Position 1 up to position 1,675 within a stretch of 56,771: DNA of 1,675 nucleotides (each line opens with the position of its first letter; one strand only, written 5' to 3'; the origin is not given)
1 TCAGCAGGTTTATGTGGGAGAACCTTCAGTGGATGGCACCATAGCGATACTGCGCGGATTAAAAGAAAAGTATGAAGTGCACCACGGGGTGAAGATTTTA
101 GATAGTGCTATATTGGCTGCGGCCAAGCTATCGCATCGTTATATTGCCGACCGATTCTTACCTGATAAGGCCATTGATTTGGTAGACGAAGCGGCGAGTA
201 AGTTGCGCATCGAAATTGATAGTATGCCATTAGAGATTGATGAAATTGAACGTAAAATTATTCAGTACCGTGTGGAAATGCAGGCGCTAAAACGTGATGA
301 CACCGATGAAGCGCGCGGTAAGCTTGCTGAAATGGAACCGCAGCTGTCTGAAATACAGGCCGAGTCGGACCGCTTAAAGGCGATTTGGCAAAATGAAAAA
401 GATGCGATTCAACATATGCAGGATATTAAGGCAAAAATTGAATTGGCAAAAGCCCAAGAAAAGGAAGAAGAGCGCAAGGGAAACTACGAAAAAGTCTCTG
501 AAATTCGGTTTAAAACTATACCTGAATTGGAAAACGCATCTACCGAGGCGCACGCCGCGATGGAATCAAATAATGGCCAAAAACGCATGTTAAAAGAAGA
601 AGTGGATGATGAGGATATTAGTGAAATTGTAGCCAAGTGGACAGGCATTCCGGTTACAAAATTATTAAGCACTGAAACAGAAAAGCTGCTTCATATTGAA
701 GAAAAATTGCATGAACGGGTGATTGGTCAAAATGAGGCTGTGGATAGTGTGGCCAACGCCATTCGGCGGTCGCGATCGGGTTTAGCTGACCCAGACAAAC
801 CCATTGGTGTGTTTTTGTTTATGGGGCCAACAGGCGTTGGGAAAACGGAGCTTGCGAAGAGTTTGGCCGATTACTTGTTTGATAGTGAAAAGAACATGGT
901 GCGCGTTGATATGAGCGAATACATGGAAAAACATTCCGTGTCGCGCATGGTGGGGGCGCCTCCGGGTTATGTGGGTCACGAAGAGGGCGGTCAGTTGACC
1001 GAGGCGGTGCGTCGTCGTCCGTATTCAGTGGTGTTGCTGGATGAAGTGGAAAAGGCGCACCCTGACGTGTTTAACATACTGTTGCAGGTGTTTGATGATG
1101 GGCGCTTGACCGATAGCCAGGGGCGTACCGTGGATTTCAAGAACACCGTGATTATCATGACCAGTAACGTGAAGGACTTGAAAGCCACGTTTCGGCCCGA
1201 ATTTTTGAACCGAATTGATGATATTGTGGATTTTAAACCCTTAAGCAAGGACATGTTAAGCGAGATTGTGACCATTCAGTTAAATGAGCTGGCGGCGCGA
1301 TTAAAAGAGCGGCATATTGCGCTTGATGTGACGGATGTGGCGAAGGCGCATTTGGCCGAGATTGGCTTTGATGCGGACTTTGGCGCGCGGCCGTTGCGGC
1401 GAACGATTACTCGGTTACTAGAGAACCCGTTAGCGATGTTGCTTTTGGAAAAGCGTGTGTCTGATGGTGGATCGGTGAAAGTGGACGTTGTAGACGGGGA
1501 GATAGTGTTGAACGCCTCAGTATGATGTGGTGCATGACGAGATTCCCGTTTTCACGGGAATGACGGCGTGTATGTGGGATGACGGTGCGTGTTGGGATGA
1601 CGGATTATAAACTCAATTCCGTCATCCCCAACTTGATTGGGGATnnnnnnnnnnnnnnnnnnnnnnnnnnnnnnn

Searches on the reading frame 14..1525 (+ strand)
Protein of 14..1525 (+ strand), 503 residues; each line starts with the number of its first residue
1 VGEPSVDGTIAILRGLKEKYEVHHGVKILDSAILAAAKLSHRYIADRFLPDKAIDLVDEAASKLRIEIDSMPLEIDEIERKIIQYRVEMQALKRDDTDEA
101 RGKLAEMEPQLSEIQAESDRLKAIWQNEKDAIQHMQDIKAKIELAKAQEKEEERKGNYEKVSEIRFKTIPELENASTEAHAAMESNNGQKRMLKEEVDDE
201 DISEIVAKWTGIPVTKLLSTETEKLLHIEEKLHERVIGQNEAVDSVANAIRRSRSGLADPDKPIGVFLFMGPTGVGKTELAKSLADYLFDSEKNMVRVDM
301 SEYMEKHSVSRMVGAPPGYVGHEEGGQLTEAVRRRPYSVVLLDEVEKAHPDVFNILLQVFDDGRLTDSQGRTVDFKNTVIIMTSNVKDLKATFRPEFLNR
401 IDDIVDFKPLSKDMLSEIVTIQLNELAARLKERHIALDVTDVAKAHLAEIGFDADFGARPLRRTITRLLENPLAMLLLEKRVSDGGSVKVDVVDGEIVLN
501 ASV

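Call 17: search_protein_families(library=pfam, proteins=[window:14-1525:+], max_evalue=0.001)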
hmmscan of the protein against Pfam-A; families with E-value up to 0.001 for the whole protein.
window:14-1525:+ (503 aa): 11 families
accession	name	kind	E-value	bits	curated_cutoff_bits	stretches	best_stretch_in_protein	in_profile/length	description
PF07724.20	AAA_2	-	4.6e-64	215.9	27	1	262-404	1-166/166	AAA domain (Cdc48 subfamily)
PF17871.7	AAA_lid_9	-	1.6e-32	111.9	22.8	1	5-106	1-102/104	AAA lid domain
PF10431.15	ClpB_D2-small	-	1.3e-26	92.9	21.9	1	410-490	1-81/81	C-terminal, D2-small domain, of ClpB protein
PF07728.20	AAA_5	-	2.8e-15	57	22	1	267-398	2-136/139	AAA domain (dynein-related subfamily)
PF00004.35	AAA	-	7.1e-12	46.4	21.2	1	268-407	2-129/131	ATPase family associated with various cellular activities (AAA)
PF00158.32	Sigma54_activat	-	3.6e-07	30.5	20.2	1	267-394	25-150/168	Sigma-54 interaction domain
PF13401.12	AAA_22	-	3.1e-06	28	27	1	265-362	6-110/130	AAA domain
PF00437.27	T2SSE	-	0.00027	20.1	24.9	1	262-340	140-216/370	Type II/IV secretion system protein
PF06414.18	Zeta_toxin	-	0.00029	20.8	22.3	1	261-309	14-61/199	Zeta toxin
PF20720.3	nSTAND3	-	0.00095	19.3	27.2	0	266-306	19-59/155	Novel STAND NTPase 3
PF13173.12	AAA_14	-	0.00097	19.6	27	0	267-364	5-89/129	AAA domain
